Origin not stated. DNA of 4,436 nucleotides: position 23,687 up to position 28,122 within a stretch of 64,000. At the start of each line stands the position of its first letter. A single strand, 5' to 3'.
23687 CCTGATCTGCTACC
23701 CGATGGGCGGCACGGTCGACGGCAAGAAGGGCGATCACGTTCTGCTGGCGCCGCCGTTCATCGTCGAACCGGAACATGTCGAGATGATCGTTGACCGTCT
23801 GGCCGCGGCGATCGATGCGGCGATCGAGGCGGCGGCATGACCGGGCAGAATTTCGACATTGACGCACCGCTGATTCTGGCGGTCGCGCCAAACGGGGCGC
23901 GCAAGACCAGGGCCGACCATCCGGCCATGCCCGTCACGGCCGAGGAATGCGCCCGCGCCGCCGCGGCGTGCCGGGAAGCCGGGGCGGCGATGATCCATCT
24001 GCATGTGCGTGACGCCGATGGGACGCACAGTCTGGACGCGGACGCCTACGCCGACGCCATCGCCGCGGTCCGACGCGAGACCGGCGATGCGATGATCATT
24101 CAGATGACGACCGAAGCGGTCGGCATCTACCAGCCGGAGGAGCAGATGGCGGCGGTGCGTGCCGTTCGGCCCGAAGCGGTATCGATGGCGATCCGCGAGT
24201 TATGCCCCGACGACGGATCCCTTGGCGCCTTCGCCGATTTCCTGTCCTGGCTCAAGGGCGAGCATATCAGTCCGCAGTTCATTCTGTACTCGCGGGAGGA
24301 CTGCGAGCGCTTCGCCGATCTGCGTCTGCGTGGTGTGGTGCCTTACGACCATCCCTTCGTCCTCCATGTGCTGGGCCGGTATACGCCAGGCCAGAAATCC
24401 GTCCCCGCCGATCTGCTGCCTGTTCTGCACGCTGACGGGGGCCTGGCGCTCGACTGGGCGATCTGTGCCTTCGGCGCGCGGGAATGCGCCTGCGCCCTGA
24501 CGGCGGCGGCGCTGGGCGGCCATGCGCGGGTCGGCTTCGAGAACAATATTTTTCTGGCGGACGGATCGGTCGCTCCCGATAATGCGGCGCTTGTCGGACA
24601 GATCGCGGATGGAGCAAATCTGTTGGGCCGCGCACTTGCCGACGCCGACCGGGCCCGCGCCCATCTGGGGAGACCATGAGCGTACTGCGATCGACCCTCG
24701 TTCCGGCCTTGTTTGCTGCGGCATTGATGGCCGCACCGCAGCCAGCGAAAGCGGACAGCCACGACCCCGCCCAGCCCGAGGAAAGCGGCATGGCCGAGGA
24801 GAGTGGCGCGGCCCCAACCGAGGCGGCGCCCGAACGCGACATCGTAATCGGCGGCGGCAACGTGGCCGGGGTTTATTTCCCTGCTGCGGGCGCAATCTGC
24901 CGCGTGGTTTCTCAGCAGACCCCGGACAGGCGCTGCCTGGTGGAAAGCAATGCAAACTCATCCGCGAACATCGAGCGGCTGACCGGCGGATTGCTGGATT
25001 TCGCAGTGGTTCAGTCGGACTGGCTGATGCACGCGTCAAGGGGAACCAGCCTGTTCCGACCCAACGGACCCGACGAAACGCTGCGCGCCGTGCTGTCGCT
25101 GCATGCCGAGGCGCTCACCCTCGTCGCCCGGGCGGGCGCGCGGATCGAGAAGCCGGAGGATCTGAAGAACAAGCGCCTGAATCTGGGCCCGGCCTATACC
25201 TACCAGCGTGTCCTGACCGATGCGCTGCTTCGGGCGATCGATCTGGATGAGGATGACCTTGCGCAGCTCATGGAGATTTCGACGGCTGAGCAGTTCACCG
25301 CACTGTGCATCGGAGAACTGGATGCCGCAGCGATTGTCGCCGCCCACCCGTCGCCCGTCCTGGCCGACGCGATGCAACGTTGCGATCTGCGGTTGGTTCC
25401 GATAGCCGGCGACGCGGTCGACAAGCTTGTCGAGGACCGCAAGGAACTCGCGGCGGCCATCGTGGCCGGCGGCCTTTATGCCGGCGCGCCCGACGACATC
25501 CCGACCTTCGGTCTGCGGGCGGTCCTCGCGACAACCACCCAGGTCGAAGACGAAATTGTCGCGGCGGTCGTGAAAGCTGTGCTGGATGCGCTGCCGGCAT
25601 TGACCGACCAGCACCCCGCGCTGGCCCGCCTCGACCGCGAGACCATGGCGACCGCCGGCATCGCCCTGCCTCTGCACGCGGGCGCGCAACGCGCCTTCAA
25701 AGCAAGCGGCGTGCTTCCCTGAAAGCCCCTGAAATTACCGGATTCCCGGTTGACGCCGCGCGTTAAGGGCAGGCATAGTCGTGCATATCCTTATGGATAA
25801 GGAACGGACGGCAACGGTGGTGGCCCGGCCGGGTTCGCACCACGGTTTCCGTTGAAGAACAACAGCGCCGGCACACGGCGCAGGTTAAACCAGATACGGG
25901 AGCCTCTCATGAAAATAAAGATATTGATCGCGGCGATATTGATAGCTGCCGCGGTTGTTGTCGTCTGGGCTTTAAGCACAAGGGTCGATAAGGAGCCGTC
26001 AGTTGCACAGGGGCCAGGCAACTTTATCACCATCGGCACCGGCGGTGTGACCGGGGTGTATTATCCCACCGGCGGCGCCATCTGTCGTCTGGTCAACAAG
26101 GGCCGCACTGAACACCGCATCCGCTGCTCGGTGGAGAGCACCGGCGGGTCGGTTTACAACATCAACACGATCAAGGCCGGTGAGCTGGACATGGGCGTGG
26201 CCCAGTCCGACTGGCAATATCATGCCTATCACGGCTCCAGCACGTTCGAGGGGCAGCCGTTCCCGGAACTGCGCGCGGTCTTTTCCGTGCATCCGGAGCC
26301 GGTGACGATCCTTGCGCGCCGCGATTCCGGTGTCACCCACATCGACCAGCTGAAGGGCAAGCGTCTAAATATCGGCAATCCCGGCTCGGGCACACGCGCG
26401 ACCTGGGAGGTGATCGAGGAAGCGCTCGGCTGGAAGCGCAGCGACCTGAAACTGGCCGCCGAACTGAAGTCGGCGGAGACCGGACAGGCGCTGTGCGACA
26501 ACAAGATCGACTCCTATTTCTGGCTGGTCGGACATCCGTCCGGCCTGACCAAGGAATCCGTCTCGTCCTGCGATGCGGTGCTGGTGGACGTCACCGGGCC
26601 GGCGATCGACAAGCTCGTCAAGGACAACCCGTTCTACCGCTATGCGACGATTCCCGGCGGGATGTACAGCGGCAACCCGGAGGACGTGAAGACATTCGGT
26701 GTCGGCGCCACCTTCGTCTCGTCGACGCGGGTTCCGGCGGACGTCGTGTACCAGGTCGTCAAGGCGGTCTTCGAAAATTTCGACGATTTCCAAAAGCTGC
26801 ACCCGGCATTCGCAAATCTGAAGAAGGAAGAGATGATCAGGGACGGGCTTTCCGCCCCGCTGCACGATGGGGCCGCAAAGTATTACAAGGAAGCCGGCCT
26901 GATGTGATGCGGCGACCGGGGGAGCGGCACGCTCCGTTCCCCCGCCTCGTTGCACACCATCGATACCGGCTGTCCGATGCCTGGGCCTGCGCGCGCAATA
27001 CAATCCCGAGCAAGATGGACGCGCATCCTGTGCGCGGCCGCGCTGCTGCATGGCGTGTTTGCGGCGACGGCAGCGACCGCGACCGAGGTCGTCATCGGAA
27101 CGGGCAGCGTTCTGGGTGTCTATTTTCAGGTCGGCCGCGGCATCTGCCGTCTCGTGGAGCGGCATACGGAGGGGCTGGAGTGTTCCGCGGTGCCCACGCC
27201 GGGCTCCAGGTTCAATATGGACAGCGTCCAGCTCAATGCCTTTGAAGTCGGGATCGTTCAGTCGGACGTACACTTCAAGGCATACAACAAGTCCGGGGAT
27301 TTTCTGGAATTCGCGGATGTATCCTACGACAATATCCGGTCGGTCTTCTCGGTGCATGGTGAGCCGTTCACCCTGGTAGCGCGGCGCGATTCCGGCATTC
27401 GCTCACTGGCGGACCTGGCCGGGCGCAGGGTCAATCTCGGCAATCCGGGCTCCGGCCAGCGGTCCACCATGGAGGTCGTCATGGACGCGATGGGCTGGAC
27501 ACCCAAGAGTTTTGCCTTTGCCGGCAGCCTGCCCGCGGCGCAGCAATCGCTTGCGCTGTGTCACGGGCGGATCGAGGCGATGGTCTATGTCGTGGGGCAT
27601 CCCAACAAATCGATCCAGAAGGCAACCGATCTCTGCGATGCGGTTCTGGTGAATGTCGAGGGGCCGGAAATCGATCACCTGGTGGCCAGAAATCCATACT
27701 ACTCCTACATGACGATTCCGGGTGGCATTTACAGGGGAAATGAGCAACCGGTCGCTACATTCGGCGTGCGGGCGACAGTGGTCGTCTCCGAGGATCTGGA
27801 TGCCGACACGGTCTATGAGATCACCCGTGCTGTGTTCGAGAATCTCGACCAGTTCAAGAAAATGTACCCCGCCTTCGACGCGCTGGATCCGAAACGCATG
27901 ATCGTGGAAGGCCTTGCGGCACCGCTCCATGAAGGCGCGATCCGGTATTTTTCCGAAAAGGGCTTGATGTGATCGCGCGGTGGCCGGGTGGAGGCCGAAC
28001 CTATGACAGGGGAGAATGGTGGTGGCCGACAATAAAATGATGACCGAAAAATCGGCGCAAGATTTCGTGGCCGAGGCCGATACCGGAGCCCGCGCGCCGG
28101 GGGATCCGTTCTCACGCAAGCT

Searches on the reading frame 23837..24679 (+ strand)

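Call 63: search_protein_families(library=pfam, proteins=[window:23837-24679:+], max_evalue=0.00001)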
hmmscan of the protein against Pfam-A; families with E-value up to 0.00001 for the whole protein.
window:23837-24679:+ (280 aa): 1 family
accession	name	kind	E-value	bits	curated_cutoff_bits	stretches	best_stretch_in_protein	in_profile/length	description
PF05853.18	BKACE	-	2.2e-67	227.7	24.8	1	11-278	1-273/274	beta-keto acid cleavage enzyme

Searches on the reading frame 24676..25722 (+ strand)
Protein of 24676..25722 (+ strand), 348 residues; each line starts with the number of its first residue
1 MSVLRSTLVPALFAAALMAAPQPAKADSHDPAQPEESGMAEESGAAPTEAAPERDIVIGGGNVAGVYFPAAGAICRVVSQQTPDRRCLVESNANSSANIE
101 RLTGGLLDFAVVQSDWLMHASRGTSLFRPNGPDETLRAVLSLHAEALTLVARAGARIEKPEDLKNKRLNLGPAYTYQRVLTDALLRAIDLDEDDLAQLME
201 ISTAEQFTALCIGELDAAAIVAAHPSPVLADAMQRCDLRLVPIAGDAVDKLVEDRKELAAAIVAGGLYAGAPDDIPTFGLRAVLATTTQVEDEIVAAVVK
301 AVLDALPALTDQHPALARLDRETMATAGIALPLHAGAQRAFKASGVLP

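Call 63: search_protein_families(library=pfam, proteins=[window:24676-25722:+], max_evalue=0.00001)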
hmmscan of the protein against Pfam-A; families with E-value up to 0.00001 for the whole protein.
window:24676-25722:+ (348 aa): 1 family
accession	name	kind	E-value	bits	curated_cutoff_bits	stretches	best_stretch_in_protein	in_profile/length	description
PF16868.10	NMT1_3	-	2.7e-57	195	27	1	58-344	1-288/289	NMT1-like family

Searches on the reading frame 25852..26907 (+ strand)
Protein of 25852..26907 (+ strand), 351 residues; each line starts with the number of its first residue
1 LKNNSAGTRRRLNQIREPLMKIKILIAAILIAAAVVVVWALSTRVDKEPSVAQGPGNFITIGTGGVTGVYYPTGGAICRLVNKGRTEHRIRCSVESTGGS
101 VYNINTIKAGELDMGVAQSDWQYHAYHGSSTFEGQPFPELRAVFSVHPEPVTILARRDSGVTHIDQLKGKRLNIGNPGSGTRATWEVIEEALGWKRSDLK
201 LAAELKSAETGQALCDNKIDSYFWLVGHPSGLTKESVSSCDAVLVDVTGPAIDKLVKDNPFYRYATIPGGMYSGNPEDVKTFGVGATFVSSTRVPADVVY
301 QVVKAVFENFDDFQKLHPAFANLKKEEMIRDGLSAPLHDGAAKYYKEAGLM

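Call 63: search_protein_families(library=pfam, proteins=[window:25852-26907:+], max_evalue=0.00001)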
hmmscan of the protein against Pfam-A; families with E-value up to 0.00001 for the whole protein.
window:25852-26907:+ (351 aa): 1 family
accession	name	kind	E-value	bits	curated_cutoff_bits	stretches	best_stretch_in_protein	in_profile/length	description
PF16868.10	NMT1_3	-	2.6e-90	303.4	27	1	61-349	1-289/289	NMT1-like family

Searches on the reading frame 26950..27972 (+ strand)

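Call 63: search_protein_families(library=pfam, proteins=[window:26950-27972:+], max_evalue=0.00001)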
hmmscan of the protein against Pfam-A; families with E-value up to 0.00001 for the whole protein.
window:26950-27972:+ (340 aa): 1 family
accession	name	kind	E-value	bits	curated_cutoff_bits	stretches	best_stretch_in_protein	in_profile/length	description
PF16868.10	NMT1_3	-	4.7e-74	250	27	1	49-338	1-289/289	NMT1-like family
